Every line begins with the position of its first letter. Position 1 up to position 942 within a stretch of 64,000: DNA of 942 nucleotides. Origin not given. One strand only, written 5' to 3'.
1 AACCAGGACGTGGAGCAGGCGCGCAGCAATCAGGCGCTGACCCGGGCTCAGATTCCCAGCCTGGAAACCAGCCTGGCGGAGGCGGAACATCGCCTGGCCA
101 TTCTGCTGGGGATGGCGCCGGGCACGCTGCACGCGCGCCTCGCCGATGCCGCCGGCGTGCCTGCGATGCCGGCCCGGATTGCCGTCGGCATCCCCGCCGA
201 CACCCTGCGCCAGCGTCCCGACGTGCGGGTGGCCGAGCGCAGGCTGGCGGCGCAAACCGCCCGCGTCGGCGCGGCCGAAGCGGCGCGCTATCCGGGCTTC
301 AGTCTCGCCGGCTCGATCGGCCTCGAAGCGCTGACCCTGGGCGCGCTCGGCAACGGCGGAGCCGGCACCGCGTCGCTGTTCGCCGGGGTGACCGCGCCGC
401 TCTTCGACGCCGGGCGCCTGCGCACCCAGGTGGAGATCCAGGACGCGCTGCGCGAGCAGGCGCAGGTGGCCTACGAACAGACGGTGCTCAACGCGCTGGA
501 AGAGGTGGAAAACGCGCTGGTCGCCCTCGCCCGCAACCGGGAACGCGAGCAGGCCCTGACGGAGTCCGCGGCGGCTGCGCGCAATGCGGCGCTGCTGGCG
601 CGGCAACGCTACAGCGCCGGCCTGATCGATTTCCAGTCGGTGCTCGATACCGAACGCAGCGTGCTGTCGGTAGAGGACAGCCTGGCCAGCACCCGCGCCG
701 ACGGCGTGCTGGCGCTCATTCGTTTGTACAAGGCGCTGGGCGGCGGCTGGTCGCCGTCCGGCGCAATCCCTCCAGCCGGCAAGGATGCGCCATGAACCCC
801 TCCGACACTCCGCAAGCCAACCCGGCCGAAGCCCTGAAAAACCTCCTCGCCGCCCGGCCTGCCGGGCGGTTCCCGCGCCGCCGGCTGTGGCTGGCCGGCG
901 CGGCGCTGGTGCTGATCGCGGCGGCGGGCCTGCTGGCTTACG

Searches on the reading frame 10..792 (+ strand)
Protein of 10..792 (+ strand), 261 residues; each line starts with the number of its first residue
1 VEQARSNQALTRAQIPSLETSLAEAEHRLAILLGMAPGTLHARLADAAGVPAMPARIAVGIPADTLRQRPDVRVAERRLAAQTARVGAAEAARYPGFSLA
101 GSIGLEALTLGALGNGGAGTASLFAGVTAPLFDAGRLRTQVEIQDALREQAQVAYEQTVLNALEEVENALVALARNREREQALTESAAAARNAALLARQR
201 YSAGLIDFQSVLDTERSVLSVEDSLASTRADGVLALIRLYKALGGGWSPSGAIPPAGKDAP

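Call 40: search_protein_families(library=pfam, proteins=[window:10-792:+], max_evalue=0.00001)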
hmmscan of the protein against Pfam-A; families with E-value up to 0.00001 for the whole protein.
window:10-792:+ (261 aa): 1 family
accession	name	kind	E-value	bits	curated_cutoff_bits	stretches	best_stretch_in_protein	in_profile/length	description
PF02321.23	OEP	-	8.5e-24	84.8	22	1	66-244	9-187/187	Outer membrane efflux protein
